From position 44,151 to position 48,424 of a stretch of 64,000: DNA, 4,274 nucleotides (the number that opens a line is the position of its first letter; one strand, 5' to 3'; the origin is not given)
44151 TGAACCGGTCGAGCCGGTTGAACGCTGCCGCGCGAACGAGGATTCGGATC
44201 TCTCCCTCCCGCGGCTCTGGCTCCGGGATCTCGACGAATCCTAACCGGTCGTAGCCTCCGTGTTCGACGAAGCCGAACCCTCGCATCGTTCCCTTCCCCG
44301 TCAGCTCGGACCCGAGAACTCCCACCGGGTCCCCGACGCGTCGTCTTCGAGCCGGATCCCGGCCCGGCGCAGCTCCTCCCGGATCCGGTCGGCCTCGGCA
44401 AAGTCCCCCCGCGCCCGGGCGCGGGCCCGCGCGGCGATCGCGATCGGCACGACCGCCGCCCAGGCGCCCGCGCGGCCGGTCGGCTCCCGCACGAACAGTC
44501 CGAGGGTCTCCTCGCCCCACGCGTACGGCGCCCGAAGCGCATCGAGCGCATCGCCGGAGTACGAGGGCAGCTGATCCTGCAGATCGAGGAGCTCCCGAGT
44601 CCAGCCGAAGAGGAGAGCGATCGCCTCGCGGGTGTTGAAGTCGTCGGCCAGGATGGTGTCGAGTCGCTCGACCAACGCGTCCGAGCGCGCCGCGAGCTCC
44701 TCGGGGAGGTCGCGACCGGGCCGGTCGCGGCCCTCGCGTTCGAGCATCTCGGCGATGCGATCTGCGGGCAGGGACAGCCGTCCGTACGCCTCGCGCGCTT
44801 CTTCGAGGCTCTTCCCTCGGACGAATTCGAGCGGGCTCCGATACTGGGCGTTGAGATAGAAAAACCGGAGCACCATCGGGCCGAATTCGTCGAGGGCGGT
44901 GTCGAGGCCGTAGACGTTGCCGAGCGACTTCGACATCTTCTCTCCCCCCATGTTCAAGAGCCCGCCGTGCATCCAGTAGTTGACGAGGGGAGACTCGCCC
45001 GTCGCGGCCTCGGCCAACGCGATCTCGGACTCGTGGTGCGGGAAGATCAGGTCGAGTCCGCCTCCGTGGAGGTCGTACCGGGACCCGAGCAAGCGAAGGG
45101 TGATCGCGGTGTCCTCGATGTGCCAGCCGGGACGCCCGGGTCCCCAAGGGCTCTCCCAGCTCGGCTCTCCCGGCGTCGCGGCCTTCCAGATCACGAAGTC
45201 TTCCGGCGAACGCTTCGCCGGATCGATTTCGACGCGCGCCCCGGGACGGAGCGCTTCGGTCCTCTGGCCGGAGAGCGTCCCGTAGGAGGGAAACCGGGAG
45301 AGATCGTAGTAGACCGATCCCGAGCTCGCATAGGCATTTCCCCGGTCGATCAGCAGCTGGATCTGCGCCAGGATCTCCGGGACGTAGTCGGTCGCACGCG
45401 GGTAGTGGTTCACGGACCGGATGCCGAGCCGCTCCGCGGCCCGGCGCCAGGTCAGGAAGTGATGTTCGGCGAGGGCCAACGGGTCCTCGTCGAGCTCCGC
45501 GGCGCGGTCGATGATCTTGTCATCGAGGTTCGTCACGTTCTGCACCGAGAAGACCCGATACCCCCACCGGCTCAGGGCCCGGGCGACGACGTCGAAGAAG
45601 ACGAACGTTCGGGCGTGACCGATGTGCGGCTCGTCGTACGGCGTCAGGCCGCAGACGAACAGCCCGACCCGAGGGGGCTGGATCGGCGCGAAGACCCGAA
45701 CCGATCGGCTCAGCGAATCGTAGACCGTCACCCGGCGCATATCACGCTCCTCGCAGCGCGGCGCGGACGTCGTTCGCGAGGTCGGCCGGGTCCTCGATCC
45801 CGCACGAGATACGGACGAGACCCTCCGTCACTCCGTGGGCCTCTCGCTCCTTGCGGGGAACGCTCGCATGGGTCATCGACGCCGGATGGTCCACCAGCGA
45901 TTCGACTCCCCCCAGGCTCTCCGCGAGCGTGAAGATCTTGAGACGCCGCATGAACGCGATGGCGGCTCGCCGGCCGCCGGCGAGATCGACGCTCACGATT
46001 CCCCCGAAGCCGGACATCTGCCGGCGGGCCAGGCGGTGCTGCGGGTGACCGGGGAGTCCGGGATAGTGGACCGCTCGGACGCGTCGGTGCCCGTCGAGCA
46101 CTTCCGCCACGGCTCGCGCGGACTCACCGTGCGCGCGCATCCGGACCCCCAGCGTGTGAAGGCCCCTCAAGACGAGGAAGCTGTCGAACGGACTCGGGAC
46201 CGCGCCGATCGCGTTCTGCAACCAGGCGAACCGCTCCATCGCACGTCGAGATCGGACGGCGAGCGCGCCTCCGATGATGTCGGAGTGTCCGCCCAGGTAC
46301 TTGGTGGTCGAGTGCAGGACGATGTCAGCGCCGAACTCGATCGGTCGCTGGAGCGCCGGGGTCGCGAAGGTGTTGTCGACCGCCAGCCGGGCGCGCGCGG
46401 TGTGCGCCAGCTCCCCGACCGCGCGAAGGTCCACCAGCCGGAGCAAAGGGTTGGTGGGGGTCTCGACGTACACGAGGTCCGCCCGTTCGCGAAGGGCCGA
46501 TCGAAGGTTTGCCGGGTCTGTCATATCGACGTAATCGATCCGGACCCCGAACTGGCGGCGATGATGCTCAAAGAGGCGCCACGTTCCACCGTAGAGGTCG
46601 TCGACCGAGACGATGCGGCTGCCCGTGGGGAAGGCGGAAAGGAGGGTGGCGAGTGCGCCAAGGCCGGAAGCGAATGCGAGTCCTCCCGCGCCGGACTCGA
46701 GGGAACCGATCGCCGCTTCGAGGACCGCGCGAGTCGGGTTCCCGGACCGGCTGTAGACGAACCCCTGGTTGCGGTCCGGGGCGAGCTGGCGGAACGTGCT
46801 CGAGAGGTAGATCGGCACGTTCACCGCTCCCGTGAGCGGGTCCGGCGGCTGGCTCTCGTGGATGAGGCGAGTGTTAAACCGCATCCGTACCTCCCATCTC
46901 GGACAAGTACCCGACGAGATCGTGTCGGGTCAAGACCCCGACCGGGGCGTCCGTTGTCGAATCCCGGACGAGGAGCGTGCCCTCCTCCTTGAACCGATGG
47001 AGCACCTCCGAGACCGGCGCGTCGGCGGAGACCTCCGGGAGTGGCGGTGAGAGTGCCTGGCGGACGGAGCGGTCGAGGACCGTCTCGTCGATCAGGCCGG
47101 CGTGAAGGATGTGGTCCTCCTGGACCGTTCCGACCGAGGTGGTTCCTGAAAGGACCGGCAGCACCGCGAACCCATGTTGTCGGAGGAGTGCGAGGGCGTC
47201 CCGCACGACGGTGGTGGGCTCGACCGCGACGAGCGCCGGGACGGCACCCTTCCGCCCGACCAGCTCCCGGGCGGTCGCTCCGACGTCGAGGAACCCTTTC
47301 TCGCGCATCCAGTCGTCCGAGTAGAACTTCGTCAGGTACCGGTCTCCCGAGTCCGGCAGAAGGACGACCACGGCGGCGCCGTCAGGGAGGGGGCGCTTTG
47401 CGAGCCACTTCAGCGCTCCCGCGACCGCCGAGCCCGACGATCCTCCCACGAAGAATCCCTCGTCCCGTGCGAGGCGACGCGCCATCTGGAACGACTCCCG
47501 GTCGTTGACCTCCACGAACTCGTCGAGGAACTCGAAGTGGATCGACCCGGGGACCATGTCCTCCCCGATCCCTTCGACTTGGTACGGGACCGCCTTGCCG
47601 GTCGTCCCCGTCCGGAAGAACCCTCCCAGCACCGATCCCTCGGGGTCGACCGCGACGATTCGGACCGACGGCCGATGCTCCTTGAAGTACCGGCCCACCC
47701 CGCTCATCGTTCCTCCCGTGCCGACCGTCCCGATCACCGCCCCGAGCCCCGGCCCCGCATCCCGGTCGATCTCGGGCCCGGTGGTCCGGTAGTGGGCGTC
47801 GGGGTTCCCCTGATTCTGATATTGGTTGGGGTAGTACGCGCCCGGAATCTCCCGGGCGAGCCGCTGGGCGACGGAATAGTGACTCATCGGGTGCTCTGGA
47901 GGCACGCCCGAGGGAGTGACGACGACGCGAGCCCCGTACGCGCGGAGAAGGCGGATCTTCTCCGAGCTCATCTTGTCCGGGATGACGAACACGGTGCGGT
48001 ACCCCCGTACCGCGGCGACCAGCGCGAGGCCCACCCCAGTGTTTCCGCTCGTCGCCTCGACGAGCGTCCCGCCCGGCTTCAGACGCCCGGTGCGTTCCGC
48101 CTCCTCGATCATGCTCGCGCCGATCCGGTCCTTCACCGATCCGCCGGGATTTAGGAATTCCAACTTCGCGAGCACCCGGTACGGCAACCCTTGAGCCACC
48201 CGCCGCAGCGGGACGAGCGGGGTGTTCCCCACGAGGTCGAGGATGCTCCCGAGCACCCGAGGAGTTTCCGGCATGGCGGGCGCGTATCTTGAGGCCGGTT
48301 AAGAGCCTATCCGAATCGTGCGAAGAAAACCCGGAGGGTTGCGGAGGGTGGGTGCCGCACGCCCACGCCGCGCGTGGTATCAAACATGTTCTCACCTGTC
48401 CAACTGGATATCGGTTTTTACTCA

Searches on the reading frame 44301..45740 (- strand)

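Call 87: search_protein_families(library=pfam, proteins=[window:44301-45740:-], max_evalue=0.000001)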
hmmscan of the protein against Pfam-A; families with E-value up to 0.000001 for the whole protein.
window:44301-45740:- (479 aa): 3 families
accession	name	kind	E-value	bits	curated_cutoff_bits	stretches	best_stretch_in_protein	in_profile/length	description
PF01406.26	tRNA-synt_1e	-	6e-101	338.2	27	1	17-308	2-293/301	tRNA synthetases class I (C) catalytic domain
PF09334.17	tRNA-synt_1g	-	1.2e-09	37.9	20.1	0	251-298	310-357/391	tRNA synthetases class I (M)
PF00133.28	tRNA-synt_1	-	8.4e-08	31.8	22.7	1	223-302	330-409/414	tRNA synthetases class I (I, L, M and V)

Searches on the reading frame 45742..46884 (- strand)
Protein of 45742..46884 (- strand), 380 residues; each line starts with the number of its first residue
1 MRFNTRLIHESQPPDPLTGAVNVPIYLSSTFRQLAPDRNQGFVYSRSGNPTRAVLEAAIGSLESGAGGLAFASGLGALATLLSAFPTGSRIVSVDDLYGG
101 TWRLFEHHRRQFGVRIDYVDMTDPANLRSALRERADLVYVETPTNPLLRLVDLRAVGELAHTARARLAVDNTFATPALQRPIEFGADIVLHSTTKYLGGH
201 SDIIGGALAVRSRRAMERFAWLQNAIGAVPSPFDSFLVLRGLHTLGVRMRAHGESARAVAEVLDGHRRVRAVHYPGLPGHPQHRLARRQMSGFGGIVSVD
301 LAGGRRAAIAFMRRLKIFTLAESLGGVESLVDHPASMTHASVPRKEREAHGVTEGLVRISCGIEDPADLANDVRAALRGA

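Call 88: search_protein_families(library=pfam, proteins=[window:45742-46884:-], max_evalue=0.000001)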
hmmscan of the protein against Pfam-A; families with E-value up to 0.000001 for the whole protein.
window:45742-46884:- (380 aa): 1 family
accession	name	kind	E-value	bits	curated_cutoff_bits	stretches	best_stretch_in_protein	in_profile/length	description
PF01053.26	Cys_Met_Meta_PP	-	6.9e-139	463.1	27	1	5-377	2-380/381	Cys/Met metabolism PLP-dependent enzyme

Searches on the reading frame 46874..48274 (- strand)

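Call 88: search_protein_families(library=pfam, proteins=[window:46874-48274:-], max_evalue=0.000001)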
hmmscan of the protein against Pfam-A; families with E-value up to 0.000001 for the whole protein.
window:46874-48274:- (466 aa): 2 families
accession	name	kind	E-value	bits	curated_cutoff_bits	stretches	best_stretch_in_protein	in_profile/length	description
PF00291.31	PALP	-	1.3e-82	277.9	35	1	12-308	2-295/295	Pyridoxal-phosphate dependent enzyme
PF00571.33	CBS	-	1.3e-11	45.1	24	0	404-458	1-56/57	CBS domain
